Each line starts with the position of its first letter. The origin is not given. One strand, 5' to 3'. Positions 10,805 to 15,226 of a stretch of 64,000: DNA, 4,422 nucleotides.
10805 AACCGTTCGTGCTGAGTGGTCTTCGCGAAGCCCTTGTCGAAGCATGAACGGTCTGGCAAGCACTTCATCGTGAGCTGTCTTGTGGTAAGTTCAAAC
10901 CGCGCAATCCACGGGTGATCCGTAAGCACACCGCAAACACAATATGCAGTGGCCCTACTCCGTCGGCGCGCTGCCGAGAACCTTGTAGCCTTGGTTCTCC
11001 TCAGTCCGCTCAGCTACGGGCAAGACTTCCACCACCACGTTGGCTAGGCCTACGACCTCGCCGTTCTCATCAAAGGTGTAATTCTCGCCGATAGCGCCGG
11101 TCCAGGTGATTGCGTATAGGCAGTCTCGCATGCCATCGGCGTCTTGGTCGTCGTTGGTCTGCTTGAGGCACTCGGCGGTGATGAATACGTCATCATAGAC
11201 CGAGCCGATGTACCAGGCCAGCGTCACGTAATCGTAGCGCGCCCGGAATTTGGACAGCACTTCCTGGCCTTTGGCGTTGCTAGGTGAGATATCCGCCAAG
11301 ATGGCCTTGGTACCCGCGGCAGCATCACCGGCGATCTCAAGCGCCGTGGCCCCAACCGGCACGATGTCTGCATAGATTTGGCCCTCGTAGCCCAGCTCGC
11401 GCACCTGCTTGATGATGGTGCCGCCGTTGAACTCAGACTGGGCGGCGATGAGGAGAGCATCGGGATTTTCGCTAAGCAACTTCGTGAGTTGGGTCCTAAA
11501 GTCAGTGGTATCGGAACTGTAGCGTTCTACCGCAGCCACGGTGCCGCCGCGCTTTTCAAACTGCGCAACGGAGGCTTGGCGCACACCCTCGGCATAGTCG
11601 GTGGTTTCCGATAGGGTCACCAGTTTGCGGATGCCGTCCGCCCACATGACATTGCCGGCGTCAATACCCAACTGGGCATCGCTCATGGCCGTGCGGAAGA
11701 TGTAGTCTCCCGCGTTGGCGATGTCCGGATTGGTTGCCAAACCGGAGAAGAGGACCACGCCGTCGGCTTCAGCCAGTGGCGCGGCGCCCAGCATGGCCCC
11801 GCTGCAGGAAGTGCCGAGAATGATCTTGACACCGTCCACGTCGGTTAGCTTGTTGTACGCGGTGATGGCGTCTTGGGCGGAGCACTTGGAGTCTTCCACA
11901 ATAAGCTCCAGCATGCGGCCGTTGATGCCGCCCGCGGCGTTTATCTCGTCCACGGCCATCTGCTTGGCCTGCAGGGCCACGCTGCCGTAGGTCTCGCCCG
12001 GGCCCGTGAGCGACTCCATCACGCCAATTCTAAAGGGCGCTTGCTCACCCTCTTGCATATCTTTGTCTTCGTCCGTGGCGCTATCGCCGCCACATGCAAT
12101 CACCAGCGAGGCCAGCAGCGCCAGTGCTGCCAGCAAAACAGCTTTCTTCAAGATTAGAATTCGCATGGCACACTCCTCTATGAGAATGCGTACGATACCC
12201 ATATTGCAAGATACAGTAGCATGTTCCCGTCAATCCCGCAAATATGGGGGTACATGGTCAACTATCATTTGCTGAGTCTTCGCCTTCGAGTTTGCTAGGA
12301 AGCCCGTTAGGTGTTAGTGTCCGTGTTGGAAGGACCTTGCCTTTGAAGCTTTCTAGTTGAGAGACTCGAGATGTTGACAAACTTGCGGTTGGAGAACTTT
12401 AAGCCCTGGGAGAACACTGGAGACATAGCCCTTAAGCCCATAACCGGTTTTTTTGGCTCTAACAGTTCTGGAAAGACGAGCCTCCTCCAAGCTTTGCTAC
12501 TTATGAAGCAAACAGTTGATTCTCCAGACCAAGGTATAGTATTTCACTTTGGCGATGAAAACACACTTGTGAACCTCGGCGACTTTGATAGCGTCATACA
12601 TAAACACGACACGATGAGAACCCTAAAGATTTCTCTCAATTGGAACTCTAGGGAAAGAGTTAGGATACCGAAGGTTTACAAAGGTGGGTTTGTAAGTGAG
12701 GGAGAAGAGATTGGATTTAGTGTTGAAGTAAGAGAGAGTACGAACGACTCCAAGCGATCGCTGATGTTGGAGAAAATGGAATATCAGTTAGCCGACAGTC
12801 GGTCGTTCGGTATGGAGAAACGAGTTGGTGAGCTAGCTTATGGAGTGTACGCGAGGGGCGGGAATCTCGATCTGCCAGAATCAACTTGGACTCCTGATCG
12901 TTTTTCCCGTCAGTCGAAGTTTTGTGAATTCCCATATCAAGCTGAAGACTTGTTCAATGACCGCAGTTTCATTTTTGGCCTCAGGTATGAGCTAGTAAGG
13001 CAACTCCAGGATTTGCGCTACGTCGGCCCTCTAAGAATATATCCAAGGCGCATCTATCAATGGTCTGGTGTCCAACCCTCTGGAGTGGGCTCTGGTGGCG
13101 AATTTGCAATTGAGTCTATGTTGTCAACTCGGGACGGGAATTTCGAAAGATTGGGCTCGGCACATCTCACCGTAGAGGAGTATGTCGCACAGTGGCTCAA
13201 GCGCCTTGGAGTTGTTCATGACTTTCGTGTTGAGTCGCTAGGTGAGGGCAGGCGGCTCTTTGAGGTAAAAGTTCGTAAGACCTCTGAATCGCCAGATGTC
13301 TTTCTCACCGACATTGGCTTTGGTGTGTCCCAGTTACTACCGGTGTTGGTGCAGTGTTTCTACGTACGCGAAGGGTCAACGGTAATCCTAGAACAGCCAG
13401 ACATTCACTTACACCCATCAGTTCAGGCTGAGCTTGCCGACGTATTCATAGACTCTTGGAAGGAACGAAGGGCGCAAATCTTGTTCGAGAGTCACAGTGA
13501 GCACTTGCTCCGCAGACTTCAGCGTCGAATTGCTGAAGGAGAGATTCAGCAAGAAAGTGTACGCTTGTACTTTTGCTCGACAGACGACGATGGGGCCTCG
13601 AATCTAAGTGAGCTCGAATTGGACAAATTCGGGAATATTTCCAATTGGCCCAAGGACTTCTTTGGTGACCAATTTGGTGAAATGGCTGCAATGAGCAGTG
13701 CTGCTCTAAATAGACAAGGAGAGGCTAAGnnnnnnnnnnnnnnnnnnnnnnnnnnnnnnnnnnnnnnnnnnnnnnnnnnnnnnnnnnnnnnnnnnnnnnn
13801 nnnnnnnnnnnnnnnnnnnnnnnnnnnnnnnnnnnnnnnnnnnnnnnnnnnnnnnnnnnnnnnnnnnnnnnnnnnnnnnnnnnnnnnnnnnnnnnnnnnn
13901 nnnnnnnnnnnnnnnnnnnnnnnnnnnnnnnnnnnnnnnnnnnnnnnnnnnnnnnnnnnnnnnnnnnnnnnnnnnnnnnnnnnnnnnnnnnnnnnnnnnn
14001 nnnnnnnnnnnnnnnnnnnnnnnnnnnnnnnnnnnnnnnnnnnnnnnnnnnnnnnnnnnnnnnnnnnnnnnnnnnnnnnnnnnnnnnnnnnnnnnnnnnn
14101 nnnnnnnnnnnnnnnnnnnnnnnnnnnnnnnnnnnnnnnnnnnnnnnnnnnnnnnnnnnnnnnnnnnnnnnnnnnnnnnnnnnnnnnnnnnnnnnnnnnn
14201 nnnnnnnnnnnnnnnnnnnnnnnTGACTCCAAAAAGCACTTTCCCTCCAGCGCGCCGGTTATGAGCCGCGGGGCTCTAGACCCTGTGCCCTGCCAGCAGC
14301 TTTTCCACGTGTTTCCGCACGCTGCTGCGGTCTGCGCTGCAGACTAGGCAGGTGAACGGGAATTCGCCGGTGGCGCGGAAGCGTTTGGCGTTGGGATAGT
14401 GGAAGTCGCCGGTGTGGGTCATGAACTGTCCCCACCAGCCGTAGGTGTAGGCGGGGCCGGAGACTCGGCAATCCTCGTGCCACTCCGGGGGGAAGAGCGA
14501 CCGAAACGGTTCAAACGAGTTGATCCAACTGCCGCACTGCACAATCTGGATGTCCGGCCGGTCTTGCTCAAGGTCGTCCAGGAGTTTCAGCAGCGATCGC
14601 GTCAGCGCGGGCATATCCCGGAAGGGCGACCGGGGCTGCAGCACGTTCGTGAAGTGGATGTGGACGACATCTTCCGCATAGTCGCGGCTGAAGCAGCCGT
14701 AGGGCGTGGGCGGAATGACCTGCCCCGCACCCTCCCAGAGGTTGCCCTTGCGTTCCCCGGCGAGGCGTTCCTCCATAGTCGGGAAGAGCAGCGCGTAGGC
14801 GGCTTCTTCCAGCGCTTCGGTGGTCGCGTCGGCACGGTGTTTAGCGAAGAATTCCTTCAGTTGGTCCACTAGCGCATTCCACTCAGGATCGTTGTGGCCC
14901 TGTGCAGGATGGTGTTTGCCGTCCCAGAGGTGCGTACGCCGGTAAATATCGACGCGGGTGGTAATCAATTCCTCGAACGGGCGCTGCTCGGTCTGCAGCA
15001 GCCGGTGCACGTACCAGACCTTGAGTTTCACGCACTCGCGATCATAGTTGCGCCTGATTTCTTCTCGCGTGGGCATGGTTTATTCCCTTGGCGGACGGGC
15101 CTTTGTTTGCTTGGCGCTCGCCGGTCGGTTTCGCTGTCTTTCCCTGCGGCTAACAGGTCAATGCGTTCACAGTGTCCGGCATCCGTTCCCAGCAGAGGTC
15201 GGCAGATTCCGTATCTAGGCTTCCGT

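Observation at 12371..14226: Low-GC two-gene module: ABC-like AAA ATPase (DUF3696-type) translationally coupled to a PIN-domain nuclease. Candidate undescribed anti-phage system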

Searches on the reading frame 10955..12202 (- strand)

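Call 20: search_protein_families(library=pfam, proteins=[window:10955-12202:-], max_evalue=0.001)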
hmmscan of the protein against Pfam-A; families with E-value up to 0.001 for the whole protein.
window:10955-12202:- (415 aa): 3 families
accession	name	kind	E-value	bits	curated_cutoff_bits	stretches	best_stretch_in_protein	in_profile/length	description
PF13458.12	Peripla_BP_6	-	1.1e-50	173.6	31.7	1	57-385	2-331/343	Periplasmic binding protein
PF01094.35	ANF_receptor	-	2.6e-26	93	25.4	1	77-385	3-343/353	Receptor family ligand binding region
PF13433.12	Peripla_BP_5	-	4e-16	59.5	27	1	58-288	2-225/363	Periplasmic binding protein domain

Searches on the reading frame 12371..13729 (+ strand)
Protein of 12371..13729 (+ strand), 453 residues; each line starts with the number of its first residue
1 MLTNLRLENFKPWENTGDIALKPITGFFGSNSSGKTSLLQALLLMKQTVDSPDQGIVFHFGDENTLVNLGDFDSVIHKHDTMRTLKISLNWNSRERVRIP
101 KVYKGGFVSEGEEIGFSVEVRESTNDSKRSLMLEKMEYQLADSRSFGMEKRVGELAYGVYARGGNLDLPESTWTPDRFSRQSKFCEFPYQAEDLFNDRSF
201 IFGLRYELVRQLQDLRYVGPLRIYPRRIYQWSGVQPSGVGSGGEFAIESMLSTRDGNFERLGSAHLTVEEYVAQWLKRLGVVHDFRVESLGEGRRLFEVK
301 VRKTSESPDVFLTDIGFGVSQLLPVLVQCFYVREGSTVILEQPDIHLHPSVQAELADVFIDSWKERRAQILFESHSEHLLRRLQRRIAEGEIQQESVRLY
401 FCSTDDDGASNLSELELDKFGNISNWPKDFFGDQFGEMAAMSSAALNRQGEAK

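Call 3: search_protein_families(library=pfam, proteins=[window:12371-13729:+], max_evalue=1)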
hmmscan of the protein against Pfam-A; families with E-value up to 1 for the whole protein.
window:12371-13729:+ (453 aa): 7 families
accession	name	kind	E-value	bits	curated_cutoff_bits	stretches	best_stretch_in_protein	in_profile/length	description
PF13175.12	AAA_15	-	3.2e-22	80.1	32.1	2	300-379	291-373/374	AAA ATPase domain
PF13304.12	AAA_21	-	2.8e-19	70.7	27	2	312-380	235-303/304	AAA domain, putative AbiEii toxin, Type IV TA system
PF12476.13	DUF3696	-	2.5e-11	44.1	22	1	392-439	1-50/52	Protein of unknown function (DUF3696)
PF13476.12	AAA_23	-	1.2e-06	29.8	27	1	5-120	2-114/201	AAA domain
PF02463.25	SMC_N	-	0.0011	18.9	40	1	1-43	1-45/220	RecF/RecN/SMC N terminal domain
PF00005.33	ABC_tran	-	0.011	16.8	25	1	21-58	10-43/137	ABC transporter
PF11398.14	DUF2813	-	0.14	11.9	21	0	19-45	19-45/372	Protein of unknown function (DUF2813)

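Call 4: search_protein_families(library=padloc, proteins=[window:12371-13729:+], max_evalue=1)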
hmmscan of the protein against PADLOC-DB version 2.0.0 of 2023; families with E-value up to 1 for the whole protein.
window:12371-13729:+ (453 aa): 110 families (the best 25 are shown)
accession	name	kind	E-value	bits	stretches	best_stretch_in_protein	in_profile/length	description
PDLC04148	HEC-03B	-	2.5e-130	433.6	1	1-449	1-452/458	-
PDLC03878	NsnB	-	5.7e-61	205.2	1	1-434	1-335/345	-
PDLC04707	PDC-M55A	-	4.4e-58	195.3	1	2-452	3-420/421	-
PDLC02979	AriA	-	1.1e-24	85.9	2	300-379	290-372/373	-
PDLC02980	AriA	-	1.1e-18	66.3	2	313-380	236-303/304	-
PDLC02335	AbiLi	-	8.6e-16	55.9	1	1-445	49-291/326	AbiLi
PDLC04391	PDC-M07A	-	1.7e-13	48.3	2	1-92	1-90/412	-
PDLC04178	HEC-01A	-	9.7e-13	45.9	2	2-56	9-63/399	-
PDLC04392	PDC-M07A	-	4.6e-12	43.7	2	1-93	1-92/432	-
PDLC04393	PDC-M07A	-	1.4e-11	42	2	1-81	1-80/435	-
PDLC04214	HEC-02A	-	1.1e-10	39.3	2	1-52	1-52/338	-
PDLC00090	GajA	-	1.4e-10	38.5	2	2-45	3-47/659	AAA ATPase domain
PDLC04389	PDC-M07A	-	2.9e-10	37.7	2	2-48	6-51/443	-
PDLC04176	HEC-01A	-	3.6e-10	37.7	2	3-69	4-70/371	-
PDLC04177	HEC-01A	-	5.6e-10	36.8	2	334-386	296-346/393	-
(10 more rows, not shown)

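Call 5: search_protein_families(library=ncbifam, proteins=[window:12371-13729:+], max_evalue=1)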
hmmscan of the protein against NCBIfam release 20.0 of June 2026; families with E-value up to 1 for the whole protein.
window:12371-13729:+ (453 aa): 12 families
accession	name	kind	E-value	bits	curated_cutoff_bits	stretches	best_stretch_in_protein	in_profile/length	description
TIGR00611.2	recf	equivalog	5.6e-05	22.5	172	1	2-45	1-44/339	DNA replication/repair protein RecF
NF047739.1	antiphage_MADS3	equivalog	0.00011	21.5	420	1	1-81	1-80/427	methylation-associated defense system AAA family ATPase MAD3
NF041035.1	Rad50_Halo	equivalog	0.0024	16.3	1000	1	3-43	4-44/883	DNA double-strand break repair ATPase Rad50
NF053563.1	Rkd4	equivalog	0.0026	15.9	860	1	3-42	4-43/747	arcadin-4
NF041760.1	PtuA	equivalog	0.0074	15.2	500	1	2-42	52-92/524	retron Ec78 anti-phage system effector ATPase PtuA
NF002572.0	PRK02224.1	equivalog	0.016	13.5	1087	1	2-44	3-45/888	DNA double-strand break repair ATPase Rad50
TIGR04435.1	restrict_AAA_1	hypoth_equivalog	0.041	12.6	300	1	298-377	381-467/568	restriction system-associated AAA family ATPase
NF038234.1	retron_eff_Eco8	equivalog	0.1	11.2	250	1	337-383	275-328/679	retron Eco8 family effector endonuclease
NF045487.1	ASRP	equivalog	0.12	11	300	1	29-46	21-38/593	archaea-specific SMC-related protein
NF010680.0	PRK14079.1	equivalog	0.13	11.2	386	1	3-44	4-45/349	recombination protein F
NF040873.1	AztA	equivalog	0.14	11.7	220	0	18-42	14-38/191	zinc ABC transporter ATP-binding protein AztA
NF000355.4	ribo_prot_ABC_F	equivalog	0.25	10.2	380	0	28-44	345-361/499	ribosomal protection-like ABC-F family protein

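Call 44: search_solved_structures(query=window:12371-13729:+, max_evalue=0.01)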
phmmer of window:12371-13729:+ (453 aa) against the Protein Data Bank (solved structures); distinct sequences matched with E-value up to 0.01: 1.
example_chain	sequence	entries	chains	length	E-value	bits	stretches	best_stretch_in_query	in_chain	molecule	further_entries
6p74_A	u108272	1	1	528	1.4e-05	27.6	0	314-377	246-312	Putative ATP-dependent endonuclease of the OLD family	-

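Call 51: find_homologous_proteins(query=window:12371-13729:+, max_evalue=1e-10)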
Query window:12371-13729:+ (453 aa): 7284 proteins with E <= 1e-10 among 8000 candidates; the best 120 are listed.
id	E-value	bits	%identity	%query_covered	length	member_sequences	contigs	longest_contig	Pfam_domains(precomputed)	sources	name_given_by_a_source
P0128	5.1e-295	996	97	100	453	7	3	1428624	PF12476.14,PF13175.13,PF13476.13,PF13304.13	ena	-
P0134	7.2e-267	904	87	99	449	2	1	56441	PF12476.14,PF13175.13,PF13304.13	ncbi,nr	ncbi:MAG: DUF3696 domain-containing protein [Chloroflexi bacterium]|nr:DUF3696 domain-containing pro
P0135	5.2e-263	891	86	99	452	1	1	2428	PF12476.14,PF13175.13,PF13476.13,PF13304.13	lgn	-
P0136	4.2e-192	657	66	100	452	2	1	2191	PF12476.14,PF13175.13,PF13476.13,PF02463.26,PF13304.13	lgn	-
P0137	2.8e-189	648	64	100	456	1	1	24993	PF12476.14,PF13175.13,PF13476.13,PF02463.26,PF13304.13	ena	-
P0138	1.1e-185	636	63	100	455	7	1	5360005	PF12476.14,PF13175.13,PF13476.13,PF02463.26,PF13304.13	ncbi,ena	-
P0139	5.9e-182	624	62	100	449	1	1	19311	PF12476.14,PF13175.13,PF13476.13,PF02463.26,PF13304.13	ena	-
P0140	8.3e-182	623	61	100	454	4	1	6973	PF12476.14,PF13175.13,PF13476.13,PF02463.26,PF13304.13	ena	-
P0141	2.4e-181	622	62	100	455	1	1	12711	PF12476.14,PF13175.13,PF13476.13,PF02463.26,PF13304.13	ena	-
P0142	2.0e-180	619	60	100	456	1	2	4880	PF12476.14,PF13175.13,PF13476.13,PF02463.26,PF13304.13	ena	-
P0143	2.1e-180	619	63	99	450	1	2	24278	PF12476.14,PF13175.13,PF13476.13,PF02463.26,PF13304.13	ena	-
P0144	2.2e-180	619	63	100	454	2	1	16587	PF12476.14,PF13175.13,PF13476.13,PF02463.26,PF13304.13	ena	-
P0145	4.1e-180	618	63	100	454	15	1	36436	PF12476.14,PF13175.13,PF13476.13,PF02463.26,PF13304.13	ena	-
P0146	1.5e-179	616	61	100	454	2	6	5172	PF12476.14,PF13175.13,PF13476.13,PF02463.26,PF13304.13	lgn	-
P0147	1.8e-179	616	62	100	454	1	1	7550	PF12476.14,PF13175.13,PF13476.13,PF02463.26,PF13304.13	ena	-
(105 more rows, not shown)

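Call 55: search_solved_structures(query=A2, max_evalue=1, show_alignments=3)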
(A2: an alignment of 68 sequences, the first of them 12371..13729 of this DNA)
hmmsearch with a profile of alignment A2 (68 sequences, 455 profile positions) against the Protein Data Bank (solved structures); distinct sequences matched with E-value up to 1: 28.
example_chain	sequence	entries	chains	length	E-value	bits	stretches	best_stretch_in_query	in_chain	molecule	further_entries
6p74_A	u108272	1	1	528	3.3e-10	42.7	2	1-44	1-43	Putative ATP-dependent endonuclease of the OLD family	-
5f3w_B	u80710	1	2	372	3.8e-05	26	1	2-71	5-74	DNA double-strand break repair Rad50 ATPase,DNA double-strand break repair Rad50 ATPase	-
3aux_A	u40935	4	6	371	4.8e-05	25.7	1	2-71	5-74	DNA double-strand break repair rad50 ATPase | DNA double-strand break repair Rad50 ATPase,DNA double-strand break repair Rad50 ATPase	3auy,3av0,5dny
6qj2_A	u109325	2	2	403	0.0057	18.8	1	2-45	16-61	Smc4 | Uncharacterized protein,Uncharacterized protein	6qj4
1us8_A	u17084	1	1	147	0.0067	18.6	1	2-44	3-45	DNA DOUBLE-STRAND BREAK REPAIR RAD50 ATPASE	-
1f2t_A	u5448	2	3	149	0.0069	18.6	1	2-44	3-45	RAD50 ABC-ATPASE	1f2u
4nck_A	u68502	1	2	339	0.0071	18.5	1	2-44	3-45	DNA double-strand break repair Rad50 ATPase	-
8roc_A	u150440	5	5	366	0.0076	18.4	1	2-45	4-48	Structural maintenance of chromosomes protein 1A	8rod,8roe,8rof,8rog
3qkt_A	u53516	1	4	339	0.0079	18.4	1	2-44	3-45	DNA double-strand break repair rad50 ATPase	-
4nci_A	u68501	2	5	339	0.0082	18.3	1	2-44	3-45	DNA double-strand break repair Rad50 ATPase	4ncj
4nch_A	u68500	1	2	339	0.0082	18.3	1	2-44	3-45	DNA double-strand break repair Rad50 ATPase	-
1ii8_A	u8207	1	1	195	0.0084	18.3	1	2-44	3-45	Rad50 ABC-ATPase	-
3qku_A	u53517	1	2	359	0.0085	18.3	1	2-44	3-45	DNA double-strand break repair rad50 ATPase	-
3qkr_A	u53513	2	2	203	0.0092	18.2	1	2-44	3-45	DNA double-strand break repair rad50 ATPase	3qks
8p0a_A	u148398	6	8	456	0.016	17.4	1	2-45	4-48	Structural maintenance of chromosomes protein 1A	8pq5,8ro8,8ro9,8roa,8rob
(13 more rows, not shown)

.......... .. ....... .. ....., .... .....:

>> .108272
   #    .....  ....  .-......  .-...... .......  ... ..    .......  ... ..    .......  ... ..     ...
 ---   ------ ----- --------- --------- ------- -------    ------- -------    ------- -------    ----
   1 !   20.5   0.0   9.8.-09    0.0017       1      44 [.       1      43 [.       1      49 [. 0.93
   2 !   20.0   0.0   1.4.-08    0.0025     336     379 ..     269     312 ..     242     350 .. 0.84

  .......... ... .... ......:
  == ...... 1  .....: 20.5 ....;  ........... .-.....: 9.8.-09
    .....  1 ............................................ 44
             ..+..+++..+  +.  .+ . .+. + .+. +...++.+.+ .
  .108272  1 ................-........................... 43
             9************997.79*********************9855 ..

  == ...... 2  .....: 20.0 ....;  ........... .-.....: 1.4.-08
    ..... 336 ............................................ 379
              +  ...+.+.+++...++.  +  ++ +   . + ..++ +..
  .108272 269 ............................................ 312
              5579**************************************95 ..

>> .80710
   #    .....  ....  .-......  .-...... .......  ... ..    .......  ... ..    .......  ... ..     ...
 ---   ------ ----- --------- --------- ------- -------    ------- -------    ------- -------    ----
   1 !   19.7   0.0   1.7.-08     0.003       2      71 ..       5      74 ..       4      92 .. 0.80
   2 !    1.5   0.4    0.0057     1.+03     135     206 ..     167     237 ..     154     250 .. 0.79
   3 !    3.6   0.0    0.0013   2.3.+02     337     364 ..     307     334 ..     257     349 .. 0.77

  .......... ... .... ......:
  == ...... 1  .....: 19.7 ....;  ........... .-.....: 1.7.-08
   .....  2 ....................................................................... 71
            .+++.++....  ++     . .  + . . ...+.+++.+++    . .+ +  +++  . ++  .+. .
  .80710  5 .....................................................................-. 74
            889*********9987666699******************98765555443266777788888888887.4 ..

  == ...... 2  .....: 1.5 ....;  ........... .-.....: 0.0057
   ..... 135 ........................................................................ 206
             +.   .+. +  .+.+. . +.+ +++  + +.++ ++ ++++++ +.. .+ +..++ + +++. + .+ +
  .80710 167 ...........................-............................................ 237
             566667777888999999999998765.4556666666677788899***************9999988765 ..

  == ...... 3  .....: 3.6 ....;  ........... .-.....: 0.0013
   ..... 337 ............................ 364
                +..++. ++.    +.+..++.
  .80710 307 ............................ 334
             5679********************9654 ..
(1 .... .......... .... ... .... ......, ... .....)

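Call 60: predict_structure(alignment_id=A2)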
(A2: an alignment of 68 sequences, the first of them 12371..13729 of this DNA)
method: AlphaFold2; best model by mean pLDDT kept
length: 453 residues; sequences in the alignment: 68
mean_pLDDT: 89.1   pTM: 0.89
mean pLDDT of the five models: 89.1, 87.4, 86.2, 80.2, 74.9
residues with pLDDT >= 90: 304; 70-90: 120; 50-70: 25; < 50: 4
segments of 3 or more residues with pLDDT < 50: none
pLDDT, mean of each block of 10 residues (from residue 1): 97 96 95 89 97 92 90 93 96 93 92 97 82 95 93 86 80 76 89 89 95 94 84 89 92 83 88 95 93 89 92 81 95 95 91 96 96 95 94 96 88 91 83 54 56 50
secondary structure, 60 per line:
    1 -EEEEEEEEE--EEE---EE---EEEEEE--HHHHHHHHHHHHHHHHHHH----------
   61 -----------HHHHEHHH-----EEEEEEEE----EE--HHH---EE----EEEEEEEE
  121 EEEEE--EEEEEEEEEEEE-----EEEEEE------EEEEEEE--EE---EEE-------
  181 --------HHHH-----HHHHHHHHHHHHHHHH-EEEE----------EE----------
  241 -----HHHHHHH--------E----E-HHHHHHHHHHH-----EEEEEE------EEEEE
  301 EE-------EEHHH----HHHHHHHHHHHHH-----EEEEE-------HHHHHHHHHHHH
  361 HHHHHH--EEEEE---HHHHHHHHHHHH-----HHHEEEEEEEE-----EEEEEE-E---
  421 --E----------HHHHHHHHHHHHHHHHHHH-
elements in order: E2-10 E13-15 E24-29 H32-50 H72-75 E85-92 E113-125 E128-139 E145-150 E157-163 E171-173 H189-192 H198-213 E215-218 H246-252 H268-278 E284-289 E296-302 H319-331 E337-341 H349-366 E369-373 H377-388 E397-404 E410-415 H434-452

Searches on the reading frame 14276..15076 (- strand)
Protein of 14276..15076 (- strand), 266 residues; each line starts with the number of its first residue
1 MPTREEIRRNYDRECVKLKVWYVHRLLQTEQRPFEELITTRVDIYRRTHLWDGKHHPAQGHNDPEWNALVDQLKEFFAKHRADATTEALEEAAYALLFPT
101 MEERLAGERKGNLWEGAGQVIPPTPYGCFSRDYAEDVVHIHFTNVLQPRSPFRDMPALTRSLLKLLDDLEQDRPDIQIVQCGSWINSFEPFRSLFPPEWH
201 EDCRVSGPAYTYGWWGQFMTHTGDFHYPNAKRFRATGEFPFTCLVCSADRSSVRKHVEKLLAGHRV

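Call 20: search_protein_families(library=pfam, proteins=[window:14276-15076:-], max_evalue=0.001)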
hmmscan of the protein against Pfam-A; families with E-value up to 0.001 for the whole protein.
window:14276-15076:- (266 aa): 0 families

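Call 27: search_protein_families(library=padloc, proteins=[window:14276-15076:-], max_evalue=0.00001)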
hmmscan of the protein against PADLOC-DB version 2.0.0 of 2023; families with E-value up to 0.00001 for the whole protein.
window:14276-15076:- (266 aa): 0 families

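Call 45: find_encoding_contigs(protein=window:14276-15076:-, flank=6000, max_places=8)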
Protein window:14276-15076:- (266 aa): no gene with exactly this product is on record in the collection.
